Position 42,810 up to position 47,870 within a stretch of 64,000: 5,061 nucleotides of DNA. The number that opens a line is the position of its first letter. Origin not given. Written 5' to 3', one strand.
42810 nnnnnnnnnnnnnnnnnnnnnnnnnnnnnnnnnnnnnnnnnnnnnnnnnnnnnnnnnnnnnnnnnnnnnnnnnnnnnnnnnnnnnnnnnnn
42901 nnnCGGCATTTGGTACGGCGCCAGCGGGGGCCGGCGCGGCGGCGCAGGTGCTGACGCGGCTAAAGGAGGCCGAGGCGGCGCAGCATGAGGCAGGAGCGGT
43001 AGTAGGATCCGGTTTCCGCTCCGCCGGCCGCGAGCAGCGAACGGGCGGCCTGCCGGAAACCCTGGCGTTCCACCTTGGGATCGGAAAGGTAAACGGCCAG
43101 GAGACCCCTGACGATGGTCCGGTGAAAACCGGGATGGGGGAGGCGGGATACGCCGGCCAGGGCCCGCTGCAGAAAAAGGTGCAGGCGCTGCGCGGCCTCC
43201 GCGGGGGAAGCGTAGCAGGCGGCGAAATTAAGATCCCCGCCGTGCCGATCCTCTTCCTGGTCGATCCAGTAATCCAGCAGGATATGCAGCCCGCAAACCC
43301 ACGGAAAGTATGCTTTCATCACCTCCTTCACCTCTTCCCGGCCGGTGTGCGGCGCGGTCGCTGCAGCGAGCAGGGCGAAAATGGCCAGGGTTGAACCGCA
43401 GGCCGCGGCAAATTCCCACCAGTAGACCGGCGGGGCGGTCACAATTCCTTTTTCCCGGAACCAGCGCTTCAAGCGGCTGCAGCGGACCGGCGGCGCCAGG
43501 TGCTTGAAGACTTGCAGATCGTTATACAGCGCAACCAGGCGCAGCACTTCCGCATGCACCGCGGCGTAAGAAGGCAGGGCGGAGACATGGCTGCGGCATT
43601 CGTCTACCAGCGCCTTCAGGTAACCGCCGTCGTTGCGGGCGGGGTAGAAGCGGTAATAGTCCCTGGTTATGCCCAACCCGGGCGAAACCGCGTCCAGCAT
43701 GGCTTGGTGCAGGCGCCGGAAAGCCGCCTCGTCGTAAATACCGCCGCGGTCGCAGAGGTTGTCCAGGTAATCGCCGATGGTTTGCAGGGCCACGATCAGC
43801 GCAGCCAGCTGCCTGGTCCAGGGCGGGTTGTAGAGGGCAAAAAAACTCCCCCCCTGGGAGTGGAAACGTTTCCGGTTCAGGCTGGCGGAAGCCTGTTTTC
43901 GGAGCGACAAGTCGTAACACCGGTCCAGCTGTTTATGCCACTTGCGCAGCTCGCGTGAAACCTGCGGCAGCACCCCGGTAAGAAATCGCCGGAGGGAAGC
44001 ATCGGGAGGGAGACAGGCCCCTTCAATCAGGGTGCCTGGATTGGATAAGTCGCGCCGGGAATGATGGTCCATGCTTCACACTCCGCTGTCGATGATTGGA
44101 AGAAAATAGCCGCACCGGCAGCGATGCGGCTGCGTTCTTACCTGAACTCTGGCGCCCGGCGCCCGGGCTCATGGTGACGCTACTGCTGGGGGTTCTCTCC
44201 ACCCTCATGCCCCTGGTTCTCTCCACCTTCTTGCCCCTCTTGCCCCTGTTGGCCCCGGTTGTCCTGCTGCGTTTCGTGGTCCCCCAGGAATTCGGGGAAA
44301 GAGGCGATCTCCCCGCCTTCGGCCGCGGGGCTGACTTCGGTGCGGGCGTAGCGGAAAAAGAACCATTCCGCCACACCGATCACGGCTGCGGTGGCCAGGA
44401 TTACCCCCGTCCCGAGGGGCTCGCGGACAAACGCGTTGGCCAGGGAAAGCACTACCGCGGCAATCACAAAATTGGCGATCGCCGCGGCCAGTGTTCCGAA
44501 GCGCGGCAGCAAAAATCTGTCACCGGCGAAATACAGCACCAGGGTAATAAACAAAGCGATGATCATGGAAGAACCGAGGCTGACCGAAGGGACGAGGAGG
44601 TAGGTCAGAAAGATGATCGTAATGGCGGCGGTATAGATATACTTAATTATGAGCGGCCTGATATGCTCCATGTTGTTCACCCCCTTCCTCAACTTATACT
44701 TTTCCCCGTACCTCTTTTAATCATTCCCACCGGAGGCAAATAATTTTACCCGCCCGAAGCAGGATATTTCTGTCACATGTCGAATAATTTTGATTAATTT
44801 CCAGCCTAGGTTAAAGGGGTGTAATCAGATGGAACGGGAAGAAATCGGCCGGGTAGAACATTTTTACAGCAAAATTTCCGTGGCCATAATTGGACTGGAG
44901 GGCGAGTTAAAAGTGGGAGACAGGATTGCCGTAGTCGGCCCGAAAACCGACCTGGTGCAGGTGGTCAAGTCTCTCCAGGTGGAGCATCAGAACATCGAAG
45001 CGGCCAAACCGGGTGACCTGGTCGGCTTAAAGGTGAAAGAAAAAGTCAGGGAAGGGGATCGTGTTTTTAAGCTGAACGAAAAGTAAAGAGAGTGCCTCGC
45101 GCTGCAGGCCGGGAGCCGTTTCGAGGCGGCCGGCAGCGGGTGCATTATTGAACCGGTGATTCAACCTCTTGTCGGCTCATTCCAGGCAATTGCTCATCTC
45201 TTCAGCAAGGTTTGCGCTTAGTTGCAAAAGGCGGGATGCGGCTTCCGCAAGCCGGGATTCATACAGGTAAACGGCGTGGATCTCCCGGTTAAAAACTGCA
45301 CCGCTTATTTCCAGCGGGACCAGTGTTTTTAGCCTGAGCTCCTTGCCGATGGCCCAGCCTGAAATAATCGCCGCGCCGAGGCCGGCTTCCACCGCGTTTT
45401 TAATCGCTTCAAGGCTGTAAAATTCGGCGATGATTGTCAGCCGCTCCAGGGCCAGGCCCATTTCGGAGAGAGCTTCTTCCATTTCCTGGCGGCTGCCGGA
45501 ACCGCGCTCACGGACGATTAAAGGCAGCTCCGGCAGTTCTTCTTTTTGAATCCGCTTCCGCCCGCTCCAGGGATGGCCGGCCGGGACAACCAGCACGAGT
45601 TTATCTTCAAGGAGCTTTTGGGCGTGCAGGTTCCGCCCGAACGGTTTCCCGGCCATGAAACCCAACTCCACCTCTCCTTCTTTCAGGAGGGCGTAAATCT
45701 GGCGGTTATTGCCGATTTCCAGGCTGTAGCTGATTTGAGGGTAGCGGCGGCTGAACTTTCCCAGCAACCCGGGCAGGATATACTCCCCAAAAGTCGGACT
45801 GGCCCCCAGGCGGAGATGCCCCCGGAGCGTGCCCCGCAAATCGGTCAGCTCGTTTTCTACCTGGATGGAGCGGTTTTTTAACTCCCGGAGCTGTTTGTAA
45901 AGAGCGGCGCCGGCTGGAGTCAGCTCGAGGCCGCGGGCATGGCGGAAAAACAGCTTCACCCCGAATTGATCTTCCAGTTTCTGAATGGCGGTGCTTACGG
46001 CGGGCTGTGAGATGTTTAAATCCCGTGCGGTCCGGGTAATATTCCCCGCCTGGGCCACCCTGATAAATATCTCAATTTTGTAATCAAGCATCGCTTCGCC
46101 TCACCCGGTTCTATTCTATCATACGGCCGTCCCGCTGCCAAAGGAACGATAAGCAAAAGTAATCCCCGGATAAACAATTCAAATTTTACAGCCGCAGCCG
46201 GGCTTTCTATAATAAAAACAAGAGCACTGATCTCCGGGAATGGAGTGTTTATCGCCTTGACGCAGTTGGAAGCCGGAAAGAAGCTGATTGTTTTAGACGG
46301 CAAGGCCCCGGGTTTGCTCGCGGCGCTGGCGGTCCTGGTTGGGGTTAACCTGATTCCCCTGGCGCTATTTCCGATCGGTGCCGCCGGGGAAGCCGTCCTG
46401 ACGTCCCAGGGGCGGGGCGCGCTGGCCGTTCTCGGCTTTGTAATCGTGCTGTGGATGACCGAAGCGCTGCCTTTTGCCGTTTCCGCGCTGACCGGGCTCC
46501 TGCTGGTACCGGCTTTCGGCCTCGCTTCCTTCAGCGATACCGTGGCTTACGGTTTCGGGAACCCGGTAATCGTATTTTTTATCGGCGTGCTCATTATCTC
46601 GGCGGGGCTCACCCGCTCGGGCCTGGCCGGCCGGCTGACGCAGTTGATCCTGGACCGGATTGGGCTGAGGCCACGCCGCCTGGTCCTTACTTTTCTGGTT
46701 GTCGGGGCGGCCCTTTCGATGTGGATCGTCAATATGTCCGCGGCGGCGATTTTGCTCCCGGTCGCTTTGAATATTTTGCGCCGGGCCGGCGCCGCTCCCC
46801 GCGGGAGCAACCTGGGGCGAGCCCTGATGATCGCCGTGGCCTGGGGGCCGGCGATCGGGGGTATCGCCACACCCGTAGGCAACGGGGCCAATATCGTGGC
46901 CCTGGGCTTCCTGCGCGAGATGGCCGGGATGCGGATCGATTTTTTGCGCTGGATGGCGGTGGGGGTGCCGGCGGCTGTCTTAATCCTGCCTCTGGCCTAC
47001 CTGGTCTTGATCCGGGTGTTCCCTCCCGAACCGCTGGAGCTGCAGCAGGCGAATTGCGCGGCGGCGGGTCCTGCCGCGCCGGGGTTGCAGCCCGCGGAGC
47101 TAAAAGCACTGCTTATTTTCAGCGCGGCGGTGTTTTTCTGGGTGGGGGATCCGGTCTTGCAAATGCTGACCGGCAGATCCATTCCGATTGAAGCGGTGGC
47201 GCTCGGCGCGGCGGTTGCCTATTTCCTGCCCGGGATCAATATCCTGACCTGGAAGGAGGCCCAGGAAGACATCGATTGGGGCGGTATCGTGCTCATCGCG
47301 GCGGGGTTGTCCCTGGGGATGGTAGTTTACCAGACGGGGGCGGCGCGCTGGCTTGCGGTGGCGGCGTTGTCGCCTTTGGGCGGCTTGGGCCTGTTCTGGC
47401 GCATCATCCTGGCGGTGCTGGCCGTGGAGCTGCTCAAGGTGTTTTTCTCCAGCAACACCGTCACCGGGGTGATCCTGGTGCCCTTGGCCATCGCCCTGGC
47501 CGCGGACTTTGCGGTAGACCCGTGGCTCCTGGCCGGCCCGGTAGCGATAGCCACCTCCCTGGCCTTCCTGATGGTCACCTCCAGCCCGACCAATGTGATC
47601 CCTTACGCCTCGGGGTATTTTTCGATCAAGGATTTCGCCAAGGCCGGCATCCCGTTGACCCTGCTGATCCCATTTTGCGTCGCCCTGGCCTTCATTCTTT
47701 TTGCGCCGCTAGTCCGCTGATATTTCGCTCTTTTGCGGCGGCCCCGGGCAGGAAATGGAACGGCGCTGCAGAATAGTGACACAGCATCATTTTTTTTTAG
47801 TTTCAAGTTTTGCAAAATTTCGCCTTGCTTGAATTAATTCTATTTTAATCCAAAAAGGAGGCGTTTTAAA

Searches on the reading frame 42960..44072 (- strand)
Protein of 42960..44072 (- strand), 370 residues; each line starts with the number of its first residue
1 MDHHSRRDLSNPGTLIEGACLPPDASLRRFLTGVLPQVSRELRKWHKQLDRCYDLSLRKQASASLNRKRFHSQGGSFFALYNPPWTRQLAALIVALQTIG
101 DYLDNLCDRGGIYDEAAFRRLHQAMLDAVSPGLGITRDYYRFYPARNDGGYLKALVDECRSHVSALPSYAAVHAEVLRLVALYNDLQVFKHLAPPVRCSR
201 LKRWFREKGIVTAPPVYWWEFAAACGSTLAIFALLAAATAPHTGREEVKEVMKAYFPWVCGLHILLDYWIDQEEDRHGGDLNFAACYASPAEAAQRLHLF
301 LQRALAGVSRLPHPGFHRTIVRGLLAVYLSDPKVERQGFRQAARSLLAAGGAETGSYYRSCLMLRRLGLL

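Call 26: search_protein_families(library=pfam, proteins=[window:42960-44072:-])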
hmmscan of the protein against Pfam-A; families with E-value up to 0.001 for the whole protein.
window:42960-44072:- (370 aa): 1 family
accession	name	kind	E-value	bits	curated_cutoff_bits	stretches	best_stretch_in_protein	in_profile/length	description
PF10776.14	DUF2600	-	9.4e-127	422.8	25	1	36-365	1-328/328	Protein of unknown function (DUF2600)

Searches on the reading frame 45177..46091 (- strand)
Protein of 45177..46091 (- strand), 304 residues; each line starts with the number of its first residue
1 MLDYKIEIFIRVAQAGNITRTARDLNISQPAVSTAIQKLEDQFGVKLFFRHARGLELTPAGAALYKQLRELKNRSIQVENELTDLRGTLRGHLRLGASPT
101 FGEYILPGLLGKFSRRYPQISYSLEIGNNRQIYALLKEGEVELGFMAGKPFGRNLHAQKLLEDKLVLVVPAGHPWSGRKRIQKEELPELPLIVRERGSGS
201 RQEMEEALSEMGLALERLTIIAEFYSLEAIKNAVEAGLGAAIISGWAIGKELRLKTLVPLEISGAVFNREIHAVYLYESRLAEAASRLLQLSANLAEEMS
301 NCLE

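Call 26: search_protein_families(library=pfam, proteins=[window:45177-46091:-])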
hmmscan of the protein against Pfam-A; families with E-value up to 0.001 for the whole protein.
window:45177-46091:- (304 aa): 3 families
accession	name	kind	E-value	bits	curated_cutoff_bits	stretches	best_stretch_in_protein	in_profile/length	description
PF03466.25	LysR_substrate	-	1.6e-52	178.4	28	1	87-291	2-203/209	LysR substrate binding domain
PF00126.33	HTH_1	-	2.3e-22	79.1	26.6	1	6-61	4-59/60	Bacterial regulatory helix-turn-helix protein, lysR family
PF12727.12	PBP_like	-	4.1e-05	23.2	27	1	160-243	66-149/193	PBP superfamily domain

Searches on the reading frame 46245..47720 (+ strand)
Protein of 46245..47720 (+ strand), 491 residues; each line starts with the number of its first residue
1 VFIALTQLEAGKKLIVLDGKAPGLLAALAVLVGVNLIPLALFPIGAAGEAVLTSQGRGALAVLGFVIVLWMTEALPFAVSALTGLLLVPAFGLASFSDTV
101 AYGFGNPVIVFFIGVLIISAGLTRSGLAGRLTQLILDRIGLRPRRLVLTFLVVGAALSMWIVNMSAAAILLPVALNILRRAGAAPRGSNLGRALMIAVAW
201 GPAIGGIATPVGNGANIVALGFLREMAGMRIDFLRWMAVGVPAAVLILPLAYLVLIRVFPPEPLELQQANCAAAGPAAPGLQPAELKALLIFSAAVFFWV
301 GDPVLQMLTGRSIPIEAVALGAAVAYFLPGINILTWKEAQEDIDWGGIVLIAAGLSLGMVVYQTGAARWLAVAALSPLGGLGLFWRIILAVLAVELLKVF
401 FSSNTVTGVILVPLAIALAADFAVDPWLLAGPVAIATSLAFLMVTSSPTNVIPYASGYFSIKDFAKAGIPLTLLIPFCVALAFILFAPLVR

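Call 26: search_protein_families(library=pfam, proteins=[window:46245-47720:+])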
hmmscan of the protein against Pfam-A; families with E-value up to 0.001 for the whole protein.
window:46245-47720:+ (491 aa): 2 families
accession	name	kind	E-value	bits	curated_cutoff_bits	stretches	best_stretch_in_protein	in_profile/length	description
PF03600.22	CitMHS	-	2.6e-52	178.4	31.9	2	67-407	1-307/336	Citrate transporter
PF00939.25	Na_sulph_symp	-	5.7e-46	157.9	27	1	24-482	7-460/472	Sodium:sulfate symporter transmembrane region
